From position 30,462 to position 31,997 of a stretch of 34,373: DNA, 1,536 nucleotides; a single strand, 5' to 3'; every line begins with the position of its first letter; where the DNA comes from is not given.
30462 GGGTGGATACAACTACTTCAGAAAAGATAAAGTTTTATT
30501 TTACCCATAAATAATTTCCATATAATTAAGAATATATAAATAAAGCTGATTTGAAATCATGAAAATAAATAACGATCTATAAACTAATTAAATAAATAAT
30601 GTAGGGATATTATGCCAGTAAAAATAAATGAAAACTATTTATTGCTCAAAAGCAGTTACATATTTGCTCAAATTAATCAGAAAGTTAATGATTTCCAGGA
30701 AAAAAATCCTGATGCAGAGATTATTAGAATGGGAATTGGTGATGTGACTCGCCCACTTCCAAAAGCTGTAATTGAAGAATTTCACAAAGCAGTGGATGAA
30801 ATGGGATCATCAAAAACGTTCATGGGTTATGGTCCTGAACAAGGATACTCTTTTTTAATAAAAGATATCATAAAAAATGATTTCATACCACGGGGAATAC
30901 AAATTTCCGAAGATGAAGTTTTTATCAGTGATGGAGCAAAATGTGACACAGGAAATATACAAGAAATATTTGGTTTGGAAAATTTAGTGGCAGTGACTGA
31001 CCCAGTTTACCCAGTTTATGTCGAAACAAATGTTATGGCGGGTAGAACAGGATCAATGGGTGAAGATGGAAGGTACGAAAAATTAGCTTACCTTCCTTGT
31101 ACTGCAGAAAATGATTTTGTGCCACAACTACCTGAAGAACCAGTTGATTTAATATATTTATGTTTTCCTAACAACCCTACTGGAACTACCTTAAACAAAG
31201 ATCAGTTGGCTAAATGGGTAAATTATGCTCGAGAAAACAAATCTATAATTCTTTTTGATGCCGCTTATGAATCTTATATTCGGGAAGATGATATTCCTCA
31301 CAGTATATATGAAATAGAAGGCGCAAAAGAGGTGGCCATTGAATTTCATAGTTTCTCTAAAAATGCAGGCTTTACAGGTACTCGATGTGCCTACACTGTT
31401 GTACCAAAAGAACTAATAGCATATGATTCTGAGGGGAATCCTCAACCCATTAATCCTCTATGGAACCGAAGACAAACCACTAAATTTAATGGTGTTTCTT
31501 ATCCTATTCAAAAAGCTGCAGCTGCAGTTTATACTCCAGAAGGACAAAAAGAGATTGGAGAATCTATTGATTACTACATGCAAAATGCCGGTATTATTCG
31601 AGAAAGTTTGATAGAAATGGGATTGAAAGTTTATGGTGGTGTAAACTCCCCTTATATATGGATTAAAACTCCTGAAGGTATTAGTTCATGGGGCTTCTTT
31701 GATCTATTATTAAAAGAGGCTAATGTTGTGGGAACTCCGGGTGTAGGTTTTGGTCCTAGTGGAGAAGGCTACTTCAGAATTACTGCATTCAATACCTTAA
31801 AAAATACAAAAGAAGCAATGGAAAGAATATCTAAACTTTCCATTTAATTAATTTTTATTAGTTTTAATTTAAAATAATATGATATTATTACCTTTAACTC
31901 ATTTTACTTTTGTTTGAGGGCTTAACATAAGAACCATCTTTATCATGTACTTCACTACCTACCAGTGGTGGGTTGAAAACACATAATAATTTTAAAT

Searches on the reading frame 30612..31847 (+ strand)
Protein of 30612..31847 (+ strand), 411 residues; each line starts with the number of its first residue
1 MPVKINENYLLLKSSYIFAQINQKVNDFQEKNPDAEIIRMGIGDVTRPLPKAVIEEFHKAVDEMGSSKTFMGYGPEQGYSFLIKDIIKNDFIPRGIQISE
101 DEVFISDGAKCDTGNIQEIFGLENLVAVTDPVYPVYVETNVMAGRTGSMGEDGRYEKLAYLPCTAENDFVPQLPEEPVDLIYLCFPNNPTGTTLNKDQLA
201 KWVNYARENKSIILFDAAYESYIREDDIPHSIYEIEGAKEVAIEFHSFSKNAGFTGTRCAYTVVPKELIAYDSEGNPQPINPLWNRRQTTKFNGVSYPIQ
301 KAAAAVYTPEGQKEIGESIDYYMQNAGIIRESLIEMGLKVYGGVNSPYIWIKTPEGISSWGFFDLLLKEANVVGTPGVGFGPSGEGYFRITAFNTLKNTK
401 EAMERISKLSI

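Call 3: search_protein_families(library=ncbifam, proteins=[window:30612-31847:+])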
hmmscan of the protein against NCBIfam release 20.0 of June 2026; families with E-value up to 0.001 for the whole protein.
window:30612-31847:+ (411 aa): 62 families (the best 25 are shown)
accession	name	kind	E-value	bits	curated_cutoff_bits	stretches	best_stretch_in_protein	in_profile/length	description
TIGR03542.1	DAPAT_plant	equivalog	1.3e-190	633.5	364.7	1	3-408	1-400/402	LL-diaminopimelate aminotransferase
NF006756.0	PRK09276.1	subfamily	2.1e-59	201.4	507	1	14-409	12-385/387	LL-diaminopimelate aminotransferase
TIGR03540.1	DapC_direct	equivalog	6e-59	199.9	593.25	1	15-408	11-382/383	LL-diaminopimelate aminotransferase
NF005977.0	PRK08068.1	subfamily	1.1e-46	159.8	494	1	16-411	15-388/391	transaminase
NF005815.0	PRK07681.1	equivalog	2.5e-38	132.1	545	1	32-408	29-384/399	LL-diaminopimelate aminotransferase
NF006604.0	PRK09148.1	equivalog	3.6e-37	128.3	648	1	15-407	13-386/406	LL-diaminopimelate aminotransferase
NF041364.1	GntC_guanitoxin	equivalog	2.2e-34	118.9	415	1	40-409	3-356/356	guanitoxin biosynthesis PLP-dependent (S)-gamma-hydroxy-L-arginine cyclodehydratase GntC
NF004611.0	PRK05942.1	equivalog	5.8e-33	114.4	628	1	14-409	16-389/394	aspartate aminotransferase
NF006387.0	PRK08636.1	equivalog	1.3e-32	113.3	675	1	14-408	14-396/403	LL-diaminopimelate aminotransferase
NF004937.0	PRK06290.1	equivalog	4.9e-30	104.5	585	1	14-360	23-347/410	LL-diaminopimelate aminotransferase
NF006033.0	PRK08175.1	equivalog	2.5e-29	102.4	647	1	16-408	19-392/407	alanine transaminase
NF005613.0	PRK07366.1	equivalog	2.7e-28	99.1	486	1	15-409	12-387/391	LL-diaminopimelate aminotransferase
NF004975.0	PRK06348.1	equivalog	3.2e-27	95.5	549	1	24-410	20-383/384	pyridoxal phosphate-dependent aminotransferase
NF006229.0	PRK08361.1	equivalog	1.4e-26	93.4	624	1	24-408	21-386/391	aspartate aminotransferase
TIGR03537.1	DapC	equivalog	1.9e-26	92.9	453.6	1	40-408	5-349/350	succinyldiaminopimelate transaminase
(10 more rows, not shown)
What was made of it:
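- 30612..31847 (+): dapL, LL-diaminopimelate aminotransferase. It is a host gene, not part of the operon, and marks the conserved chromosomal position. TIGR03542 633.5 bits against 364.7 (call 3).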

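Call 4: search_protein_families(library=pfam, proteins=[window:30612-31847:+])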
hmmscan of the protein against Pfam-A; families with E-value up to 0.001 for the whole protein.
window:30612-31847:+ (411 aa): 1 family
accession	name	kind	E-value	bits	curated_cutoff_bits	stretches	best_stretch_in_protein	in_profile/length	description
PF00155.27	Aminotran_1_2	-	2.9e-27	96.2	19.7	1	36-406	2-361/361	Aminotransferase class I and II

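Call 20: find_homologous_proteins(query=window:30612-31847:+)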
Query window:30612-31847:+ (411 aa): 8000 proteins with E <= 0.001 among 8000 candidates; the best 120 are listed.
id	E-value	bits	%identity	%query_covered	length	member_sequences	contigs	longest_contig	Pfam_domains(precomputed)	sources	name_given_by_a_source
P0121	7.0e-279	942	100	100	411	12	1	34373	PF00155.28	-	-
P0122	1.2e-253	859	89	100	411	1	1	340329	PF00155.28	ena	-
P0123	2.6e-253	858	90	100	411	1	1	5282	PF00155.28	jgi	jgi:LL-diaminopimelate aminotransferase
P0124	4.2e-253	858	89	100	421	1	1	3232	PF00155.28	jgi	jgi:LL-diaminopimelate aminotransferase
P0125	5.6e-253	857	90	100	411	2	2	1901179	PF00155.28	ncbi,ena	-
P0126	1.4e-252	856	89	100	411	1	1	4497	PF00155.28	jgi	jgi:LL-diaminopimelate aminotransferase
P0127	4.2e-252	854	89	100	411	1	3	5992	PF00155.28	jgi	jgi:LL-diaminopimelate aminotransferase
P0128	4.4e-252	854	90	100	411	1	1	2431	PF00155.28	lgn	-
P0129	5.7e-252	854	90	100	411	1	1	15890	PF00155.28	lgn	-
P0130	8.1e-252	853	89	100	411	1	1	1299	PF00155.28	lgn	-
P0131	1.1e-251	853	90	100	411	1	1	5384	PF00155.28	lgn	-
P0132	2.7e-251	852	89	100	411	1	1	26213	PF00155.28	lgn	-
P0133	2.9e-251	852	89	100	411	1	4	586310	PF00155.28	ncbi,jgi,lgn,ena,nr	ncbi:MAG: LL-diaminopimelate aminotransferase [Methanobacteriales archaeon HGW-Methanobacteriales-1]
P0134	5.5e-251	851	89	100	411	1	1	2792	PF00155.28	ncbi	-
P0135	1.4e-250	849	89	100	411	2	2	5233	PF00155.28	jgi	jgi:LL-diaminopimelate aminotransferase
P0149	6.0e-240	814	86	100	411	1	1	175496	PF00155.28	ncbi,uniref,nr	ncbi:LL-diaminopimelate aminotransferase [Methanobacterium alcaliphilum]|uniref:LL-diaminopimelate a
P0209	1.3e-221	754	77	100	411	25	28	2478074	PF00155.28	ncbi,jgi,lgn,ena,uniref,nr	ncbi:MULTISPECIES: LL-diaminopimelate aminotransferase [Methanobacterium]|jgi:LL-diaminopimelate ami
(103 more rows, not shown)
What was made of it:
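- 30612..31847 (+): It is 76-90% identical to Methanobacterium/Methanobacteriaceae DapL (call 20).
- Checked: DapL's best named relatives are HGW-Methanobacteriales-1 (89%) and M. alcaliphilum (86%) (call 20).
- The nearest named host relatives include alkaliphiles (M. alcaliphilum, M. alkalithermotolerans, M. movens; call 20).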

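Call 21: find_encoding_contigs(protein=P0133, flank=8000, max_places=1)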
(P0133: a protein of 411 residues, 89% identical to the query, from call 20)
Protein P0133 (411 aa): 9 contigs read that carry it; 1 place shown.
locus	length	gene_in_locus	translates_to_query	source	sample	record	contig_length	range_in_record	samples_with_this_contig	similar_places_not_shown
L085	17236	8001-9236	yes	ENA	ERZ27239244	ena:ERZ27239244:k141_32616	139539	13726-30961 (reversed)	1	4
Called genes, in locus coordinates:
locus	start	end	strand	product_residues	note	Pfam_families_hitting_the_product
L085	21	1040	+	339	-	PF00288:GHMP_kinases_N, PF08544:GHMP_kinases_C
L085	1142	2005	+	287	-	PF00696:AA_kinase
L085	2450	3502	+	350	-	PF01070:FMN_dh (weak), PF00478:IMPDH (faint), PF01070:FMN_dh, PF01645:Glu_synthase, PF04481:DUF561 (faint)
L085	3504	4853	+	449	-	PF00753:Lactamase_B, PF12706:Lactamase_B_2, PF22505:RNase_J_b_CASP, PF07521:RMMBL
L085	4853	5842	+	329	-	PF00348:polyprenyl_synt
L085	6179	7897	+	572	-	PF00749:tRNA-synt_1c, PF03950:tRNA-synt_1c_C, PF20974:tRNA-synt_1c_C2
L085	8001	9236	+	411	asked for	PF00155:Aminotran_1_2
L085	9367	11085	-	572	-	PF07536:HWE_HK (weak), PF07568:HisKA_2, PF13581:HATPase_c_2 (weak), PF02518:HATPase_c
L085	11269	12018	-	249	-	PF00230:MIP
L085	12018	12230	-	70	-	PF09947:DUF2180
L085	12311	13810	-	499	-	PF09959:DUF2193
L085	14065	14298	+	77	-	PF01938:TRAM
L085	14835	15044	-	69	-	-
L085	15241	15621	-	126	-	PF06339:Ectoine_synth, PF07883:Cupin_2 (weak)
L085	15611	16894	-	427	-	PF00202:Aminotran_3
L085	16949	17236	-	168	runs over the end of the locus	PF00583:Acetyltransf_1, PF13673:Acetyltransf_10 (weak), PF13508:Acetyltransf_7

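Call 22: find_encoding_contigs(protein=P0149, flank=8000, max_places=1)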
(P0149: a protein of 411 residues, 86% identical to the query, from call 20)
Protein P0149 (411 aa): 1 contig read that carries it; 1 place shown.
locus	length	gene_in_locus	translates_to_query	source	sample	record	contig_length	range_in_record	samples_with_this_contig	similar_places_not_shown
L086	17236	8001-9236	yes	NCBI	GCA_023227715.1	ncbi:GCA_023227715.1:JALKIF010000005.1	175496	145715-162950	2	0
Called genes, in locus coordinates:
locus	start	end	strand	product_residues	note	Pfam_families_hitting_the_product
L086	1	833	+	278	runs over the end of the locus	PF01875:Memo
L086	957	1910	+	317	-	PF00288:GHMP_kinases_N, PF08544:GHMP_kinases_C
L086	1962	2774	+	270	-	PF00696:AA_kinase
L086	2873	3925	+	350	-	PF01070:FMN_dh (weak), PF04481:DUF561 (faint), PF00478:IMPDH (faint), PF01070:FMN_dh, PF01645:Glu_synthase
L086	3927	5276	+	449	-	PF00753:Lactamase_B, PF12706:Lactamase_B_2 (weak), PF22505:RNase_J_b_CASP, PF07521:RMMBL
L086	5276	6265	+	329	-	PF00348:polyprenyl_synt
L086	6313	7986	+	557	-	PF00749:tRNA-synt_1c, PF03950:tRNA-synt_1c_C, PF20974:tRNA-synt_1c_C2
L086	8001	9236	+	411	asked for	PF00155:Aminotran_1_2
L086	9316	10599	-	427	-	PF04303:PrpF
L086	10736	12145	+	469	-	PF00083:Sugar_tr, PF07690:MFS_1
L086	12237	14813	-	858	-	PF00989:PAS (weak), PF08448:PAS_4, PF13426:PAS_9, PF01590:GAF, PF07536:HWE_HK (faint), PF07568:HisKA_2, PF02518:HATPase_c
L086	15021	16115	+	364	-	PF12704:MacB_PCD, PF02687:FtsX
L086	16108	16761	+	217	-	PF02463:SMC_N (faint), PF00005:ABC_tran, PF13304:AAA_21 (faint)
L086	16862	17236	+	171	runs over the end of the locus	PF08819:DUF1802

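Call 23: find_encoding_contigs(protein=P0125, flank=8000, max_places=1)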
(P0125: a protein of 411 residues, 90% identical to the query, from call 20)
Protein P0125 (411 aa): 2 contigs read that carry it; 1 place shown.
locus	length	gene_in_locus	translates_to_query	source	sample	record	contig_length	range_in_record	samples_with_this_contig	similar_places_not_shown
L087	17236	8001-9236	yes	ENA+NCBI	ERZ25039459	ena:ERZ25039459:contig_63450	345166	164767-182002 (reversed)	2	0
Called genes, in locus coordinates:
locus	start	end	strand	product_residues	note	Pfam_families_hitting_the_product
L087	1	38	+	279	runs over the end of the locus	PF01875:Memo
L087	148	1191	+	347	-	PF00288:GHMP_kinases_N, PF08544:GHMP_kinases_C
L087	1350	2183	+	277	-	PF00696:AA_kinase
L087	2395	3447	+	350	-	PF01070:FMN_dh, PF00478:IMPDH (faint), PF01070:FMN_dh, PF01645:Glu_synthase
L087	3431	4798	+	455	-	PF00753:Lactamase_B, PF12706:Lactamase_B_2, PF22505:RNase_J_b_CASP, PF07521:RMMBL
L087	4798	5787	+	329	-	PF00348:polyprenyl_synt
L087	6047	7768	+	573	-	PF00749:tRNA-synt_1c, PF03950:tRNA-synt_1c_C, PF20974:tRNA-synt_1c_C2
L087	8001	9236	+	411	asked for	PF00155:Aminotran_1_2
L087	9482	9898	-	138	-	-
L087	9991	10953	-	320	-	PF09947:DUF2180, PF00230:MIP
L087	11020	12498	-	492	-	PF09959:DUF2193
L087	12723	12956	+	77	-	PF01938:TRAM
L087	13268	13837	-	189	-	PF03352:Adenine_glyco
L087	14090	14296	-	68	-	-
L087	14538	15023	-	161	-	PF03073:TspO_MBR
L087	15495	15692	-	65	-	-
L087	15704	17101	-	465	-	PF00083:Sugar_tr, PF07690:MFS_1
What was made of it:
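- A close relative, L087 (DapL 90%), has no ect genes within 8 kb of dapL (call 23). It is absent there in L087 and in M. alcaliphilum L086 (calls 22, 23).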

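Call 24: find_encoding_contigs(protein=P0209, flank=8000, max_places=1)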
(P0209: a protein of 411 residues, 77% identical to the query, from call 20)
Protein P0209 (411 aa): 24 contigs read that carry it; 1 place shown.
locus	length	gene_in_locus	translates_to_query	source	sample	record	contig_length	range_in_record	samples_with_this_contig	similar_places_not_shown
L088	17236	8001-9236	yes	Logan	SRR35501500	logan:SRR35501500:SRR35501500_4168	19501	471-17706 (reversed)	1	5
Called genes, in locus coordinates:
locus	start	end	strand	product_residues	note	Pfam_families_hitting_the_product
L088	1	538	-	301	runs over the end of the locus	PF01336:tRNA_anti-codon, PF01966:HD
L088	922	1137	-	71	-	-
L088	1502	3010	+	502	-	PF12706:Lactamase_B_2, PF00753:Lactamase_B (weak), PF07521:RMMBL (faint)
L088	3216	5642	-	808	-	-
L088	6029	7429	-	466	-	PF08245:Mur_ligase_M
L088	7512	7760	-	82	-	-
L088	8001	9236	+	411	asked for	PF00155:Aminotran_1_2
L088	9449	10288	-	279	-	PF01370:Epimerase, PF02719:Polysacc_synt_2 (weak), PF04321:RmlD_sub_bind, PF01073:3Beta_HSD, PF16363:GDP_Man_Dehyd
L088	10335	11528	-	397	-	PF01960:ArgJ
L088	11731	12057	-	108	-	-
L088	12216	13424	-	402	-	-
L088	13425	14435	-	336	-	PF11977:RNase_Zc3h12a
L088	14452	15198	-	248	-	PF00149:Metallophos, PF12850:Metallophos_2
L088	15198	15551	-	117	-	PF01849:NAC, PF19026:UBA_HYPK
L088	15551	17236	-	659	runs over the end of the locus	PF01702:TGT, PF17884:DUF5591 (weak), PF14810:TGT_C2, PF01472:PUA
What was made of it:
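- Closest known: ectABC of Methanobacterium formicicum BRM9. Different: The host lineage differs: DapL is about 77% identical to the M. formicicum-type protein, and dapL there has a different chromosomal context (calls 20, 24).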
